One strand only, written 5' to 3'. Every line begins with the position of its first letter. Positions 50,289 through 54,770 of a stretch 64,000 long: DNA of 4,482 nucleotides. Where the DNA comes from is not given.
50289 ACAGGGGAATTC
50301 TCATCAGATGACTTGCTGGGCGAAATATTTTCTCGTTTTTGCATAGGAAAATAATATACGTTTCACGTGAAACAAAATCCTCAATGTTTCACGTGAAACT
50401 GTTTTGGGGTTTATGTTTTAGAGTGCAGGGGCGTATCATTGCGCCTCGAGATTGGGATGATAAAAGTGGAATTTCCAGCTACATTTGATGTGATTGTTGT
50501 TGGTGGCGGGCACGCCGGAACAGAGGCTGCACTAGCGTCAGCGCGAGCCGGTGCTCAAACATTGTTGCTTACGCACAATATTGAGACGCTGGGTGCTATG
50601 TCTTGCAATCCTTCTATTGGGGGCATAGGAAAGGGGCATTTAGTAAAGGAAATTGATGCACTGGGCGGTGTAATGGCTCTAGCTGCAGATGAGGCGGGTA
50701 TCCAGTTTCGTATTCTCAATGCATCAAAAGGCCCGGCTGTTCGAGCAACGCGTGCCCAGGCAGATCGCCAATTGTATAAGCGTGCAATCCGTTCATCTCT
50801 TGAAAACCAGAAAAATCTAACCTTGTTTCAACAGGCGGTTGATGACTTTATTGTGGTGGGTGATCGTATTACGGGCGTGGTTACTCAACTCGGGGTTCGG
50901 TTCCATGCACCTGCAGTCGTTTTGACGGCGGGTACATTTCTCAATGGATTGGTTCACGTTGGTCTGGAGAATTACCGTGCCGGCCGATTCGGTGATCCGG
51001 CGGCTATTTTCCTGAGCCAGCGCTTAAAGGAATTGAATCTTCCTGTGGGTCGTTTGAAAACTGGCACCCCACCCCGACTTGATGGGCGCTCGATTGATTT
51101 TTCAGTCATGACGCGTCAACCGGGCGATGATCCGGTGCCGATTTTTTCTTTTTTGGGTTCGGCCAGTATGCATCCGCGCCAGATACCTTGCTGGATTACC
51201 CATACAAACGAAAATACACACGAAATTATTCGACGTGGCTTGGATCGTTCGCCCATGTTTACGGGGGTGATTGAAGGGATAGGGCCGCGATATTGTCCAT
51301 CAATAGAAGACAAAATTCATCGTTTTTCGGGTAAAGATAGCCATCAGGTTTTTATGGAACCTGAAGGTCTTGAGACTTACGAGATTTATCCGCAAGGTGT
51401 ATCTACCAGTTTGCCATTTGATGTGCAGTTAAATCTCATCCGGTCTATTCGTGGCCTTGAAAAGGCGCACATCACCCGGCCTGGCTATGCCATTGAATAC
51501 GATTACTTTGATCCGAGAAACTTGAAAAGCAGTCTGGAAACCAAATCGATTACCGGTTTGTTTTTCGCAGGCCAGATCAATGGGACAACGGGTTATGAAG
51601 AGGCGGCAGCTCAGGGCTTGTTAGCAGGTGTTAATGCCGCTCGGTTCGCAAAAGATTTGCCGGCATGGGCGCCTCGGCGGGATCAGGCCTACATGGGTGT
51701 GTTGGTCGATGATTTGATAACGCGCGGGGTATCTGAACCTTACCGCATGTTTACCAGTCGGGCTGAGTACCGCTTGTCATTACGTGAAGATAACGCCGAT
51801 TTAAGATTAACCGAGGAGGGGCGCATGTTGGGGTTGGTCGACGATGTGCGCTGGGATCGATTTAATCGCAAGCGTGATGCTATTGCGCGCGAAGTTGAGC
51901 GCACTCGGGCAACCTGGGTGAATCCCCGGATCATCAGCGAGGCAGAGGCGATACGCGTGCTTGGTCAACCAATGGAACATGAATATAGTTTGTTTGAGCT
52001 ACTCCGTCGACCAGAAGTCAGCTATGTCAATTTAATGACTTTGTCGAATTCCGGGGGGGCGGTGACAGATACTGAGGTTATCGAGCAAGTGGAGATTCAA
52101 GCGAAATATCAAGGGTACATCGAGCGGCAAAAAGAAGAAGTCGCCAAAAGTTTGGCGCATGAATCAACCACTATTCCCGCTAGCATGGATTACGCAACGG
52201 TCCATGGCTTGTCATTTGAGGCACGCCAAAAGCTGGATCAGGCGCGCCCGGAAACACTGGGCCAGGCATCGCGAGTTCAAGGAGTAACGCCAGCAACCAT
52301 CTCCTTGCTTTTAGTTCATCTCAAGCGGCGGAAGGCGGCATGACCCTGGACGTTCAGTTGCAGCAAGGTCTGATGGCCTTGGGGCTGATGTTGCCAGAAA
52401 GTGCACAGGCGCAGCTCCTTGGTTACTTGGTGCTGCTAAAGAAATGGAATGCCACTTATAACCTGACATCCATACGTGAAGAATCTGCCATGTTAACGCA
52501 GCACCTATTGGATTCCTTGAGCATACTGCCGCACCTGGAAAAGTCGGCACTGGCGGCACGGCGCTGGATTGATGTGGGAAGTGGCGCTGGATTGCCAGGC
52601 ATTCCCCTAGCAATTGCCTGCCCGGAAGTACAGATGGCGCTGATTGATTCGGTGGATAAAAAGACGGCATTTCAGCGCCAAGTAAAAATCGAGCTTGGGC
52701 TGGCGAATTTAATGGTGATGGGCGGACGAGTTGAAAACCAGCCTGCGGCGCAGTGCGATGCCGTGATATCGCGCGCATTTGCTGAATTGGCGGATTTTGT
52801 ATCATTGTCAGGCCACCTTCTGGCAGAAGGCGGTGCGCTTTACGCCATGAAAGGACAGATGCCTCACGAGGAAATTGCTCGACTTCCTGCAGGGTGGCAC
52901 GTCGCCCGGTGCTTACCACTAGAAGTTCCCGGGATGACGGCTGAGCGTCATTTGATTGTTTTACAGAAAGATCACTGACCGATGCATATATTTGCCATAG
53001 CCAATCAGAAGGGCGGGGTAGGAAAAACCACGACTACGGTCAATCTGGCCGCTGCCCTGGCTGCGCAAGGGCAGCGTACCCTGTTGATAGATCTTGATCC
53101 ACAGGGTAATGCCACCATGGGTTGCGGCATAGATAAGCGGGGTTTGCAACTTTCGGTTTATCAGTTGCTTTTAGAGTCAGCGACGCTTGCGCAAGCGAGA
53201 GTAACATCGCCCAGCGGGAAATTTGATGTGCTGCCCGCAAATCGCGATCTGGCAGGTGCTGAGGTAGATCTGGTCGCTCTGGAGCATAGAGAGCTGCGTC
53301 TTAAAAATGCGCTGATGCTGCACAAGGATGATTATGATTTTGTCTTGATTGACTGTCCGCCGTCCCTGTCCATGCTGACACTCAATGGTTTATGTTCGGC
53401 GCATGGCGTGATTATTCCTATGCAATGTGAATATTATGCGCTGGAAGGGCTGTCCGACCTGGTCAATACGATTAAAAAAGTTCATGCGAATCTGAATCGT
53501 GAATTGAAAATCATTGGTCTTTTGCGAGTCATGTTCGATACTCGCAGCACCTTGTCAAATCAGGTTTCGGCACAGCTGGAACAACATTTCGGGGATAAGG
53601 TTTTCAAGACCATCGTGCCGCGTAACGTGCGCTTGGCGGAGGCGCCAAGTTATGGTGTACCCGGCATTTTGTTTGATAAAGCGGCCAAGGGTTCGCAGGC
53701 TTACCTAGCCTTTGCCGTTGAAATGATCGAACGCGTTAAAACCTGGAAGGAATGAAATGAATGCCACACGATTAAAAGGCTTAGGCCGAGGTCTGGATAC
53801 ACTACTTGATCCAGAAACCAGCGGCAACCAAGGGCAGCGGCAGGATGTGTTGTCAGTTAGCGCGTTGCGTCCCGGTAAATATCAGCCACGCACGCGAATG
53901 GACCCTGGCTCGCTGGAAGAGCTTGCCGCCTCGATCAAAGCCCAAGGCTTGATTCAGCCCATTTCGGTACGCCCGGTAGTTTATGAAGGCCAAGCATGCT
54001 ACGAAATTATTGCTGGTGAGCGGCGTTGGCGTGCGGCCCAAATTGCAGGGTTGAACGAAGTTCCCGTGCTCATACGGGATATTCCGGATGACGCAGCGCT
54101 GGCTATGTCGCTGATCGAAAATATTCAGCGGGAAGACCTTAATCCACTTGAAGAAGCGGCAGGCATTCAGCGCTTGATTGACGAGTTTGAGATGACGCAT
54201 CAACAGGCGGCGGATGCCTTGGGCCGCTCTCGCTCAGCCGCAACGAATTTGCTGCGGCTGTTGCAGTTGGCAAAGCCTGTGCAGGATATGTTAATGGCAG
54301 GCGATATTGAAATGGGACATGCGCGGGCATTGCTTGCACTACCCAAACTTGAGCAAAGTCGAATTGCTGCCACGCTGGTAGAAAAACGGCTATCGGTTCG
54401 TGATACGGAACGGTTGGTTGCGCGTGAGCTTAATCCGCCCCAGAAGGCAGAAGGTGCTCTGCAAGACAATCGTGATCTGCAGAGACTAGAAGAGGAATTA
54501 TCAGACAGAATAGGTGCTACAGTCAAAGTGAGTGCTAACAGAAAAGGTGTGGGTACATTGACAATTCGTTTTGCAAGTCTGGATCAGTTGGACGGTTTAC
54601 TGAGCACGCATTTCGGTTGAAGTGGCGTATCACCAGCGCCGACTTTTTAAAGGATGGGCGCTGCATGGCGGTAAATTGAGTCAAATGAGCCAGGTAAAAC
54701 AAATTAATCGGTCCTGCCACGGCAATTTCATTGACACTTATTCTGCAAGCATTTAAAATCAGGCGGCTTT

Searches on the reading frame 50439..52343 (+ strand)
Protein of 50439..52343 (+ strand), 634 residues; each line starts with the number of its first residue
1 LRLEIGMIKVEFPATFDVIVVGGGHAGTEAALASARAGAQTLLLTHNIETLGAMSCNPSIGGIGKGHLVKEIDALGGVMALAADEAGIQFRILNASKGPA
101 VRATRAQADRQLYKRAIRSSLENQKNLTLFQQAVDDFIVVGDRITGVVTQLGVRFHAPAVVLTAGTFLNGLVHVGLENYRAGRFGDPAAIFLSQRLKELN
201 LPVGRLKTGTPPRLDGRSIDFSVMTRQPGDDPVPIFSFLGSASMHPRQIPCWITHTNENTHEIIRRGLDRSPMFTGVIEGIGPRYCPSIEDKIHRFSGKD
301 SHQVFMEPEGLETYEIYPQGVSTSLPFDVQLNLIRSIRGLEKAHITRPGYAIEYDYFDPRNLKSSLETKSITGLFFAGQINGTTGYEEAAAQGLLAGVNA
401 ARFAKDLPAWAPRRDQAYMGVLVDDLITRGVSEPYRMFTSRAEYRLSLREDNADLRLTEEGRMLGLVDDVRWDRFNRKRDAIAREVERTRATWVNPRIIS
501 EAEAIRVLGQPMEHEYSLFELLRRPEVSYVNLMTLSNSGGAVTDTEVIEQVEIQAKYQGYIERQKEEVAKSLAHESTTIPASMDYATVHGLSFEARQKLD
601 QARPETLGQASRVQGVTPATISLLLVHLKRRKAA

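Call 6: find_encoding_contigs(protein=window:50439-52343:+, flank=10000, max_places=6)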
Protein window:50439-52343:+ (634 aa): no gene with exactly this product is on record in the collection.

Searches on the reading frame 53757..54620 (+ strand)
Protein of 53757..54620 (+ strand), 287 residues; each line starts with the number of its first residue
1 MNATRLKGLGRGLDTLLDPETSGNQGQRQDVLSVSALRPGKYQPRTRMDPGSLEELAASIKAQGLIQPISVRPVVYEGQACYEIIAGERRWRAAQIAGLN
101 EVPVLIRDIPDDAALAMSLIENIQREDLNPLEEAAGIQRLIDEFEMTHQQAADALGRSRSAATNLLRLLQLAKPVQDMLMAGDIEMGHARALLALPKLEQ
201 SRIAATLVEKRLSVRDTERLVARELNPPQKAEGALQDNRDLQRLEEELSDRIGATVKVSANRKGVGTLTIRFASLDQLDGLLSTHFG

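Call 16: find_related_loci(query=window:53757-54620:+, collection=genome_contigs, flank=10000)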
Query window:53757-54620:+ (287 aa) in genome_contigs; peptide patterns used: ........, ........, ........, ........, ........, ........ (x = any residue, [..] = any of these).
600 stretches matched a pattern (row limit reached: there are more); 597 encode a relative of the query (tblastn E <= 1e-3); the best 80 are kept; 80 distinct loci.
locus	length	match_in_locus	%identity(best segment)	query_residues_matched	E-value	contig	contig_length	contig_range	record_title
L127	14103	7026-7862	80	1-283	6e-139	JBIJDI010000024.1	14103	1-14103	MAG: Sulfuritalea sp. isolate ME2006-08-22D15_3300044611_group2_bin219 Rohwer_bin2363_scaffold_4470_c1, whole genome sho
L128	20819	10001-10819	80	7-283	6e-138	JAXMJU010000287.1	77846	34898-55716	MAG: Sulfuritalea sp. isolate G9_concoct.bin.37 k141_341042, whole genome shotgun sequence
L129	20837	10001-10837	71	1-282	7e-121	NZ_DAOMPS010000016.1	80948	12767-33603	MAG: Thauera sp. isolate AMR_MDS_5854 NODE_128_length_80948_cov_110.835585, whole genome shotgun sequence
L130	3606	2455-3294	67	1-283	5e-116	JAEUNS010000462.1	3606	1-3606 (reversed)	MAG: Zoogloeaceae bacterium isolate new MAG-179 k141_3657231, whole genome shotgun sequence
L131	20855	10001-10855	61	3-283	8e-104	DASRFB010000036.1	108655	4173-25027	MAG TPA_asm: Burkholderiales bacterium isolate SMAG_U10021 k141_1347515, whole genome shotgun sequence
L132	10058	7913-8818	60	1-286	6e-104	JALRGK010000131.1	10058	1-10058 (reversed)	MAG: Rhodocyclaceae bacterium isolate MDM.10 MDM_1467696, whole genome shotgun sequence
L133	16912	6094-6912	63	4-282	7e-103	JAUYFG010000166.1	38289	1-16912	MAG: Pseudomonadota bacterium isolate C21_maxbin.011 C21_k141_415355, whole genome shotgun sequence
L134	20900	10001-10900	60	1-286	1e-101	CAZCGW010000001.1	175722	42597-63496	MAG TPA_asm: uncultured Dechloromonas sp. isolate SRP286056_co2_314 genome assembly, contig: NODE_57_length_175722_cov_2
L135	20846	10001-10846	60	1-283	2e-101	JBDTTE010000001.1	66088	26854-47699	MAG: Betaproteobacteria bacterium isolate cluster3_bin.289 NODE_920_length_66088_cov_8.409341, whole genome shotgun sequ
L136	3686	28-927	59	1-286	1e-102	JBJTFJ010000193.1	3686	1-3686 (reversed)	MAG: Fluviibacter sp. isolate samp_4320_maxbin_297 samp_4320_1523506, whole genome shotgun sequence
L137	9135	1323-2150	60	7-283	7e-101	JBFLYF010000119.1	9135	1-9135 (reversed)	MAG: Pseudomonadota bacterium isolate MAG077 MAG077_119, whole genome shotgun sequence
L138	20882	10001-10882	59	1-283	2e-100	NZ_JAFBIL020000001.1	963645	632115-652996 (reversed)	Massilia soli strain R798 NODE_1_length_963645_cov_201.505350, whole genome shotgun sequence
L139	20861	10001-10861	60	1-283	7e-100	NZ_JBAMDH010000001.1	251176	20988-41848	Massilia sp. DD77 DD77_Assembly_Auto_contig_1, whole genome shotgun sequence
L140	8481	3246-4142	59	1-282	4e-99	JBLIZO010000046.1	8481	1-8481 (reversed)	MAG: Fluviibacter sp. isolate APR306 k141_274543, whole genome shotgun sequence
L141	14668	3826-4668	59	7-283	1e-98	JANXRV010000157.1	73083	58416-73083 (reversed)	MAG: Proteobacteria bacterium isolate 336R_metabat_352_sub 336R_k141_1962635, whole genome shotgun sequence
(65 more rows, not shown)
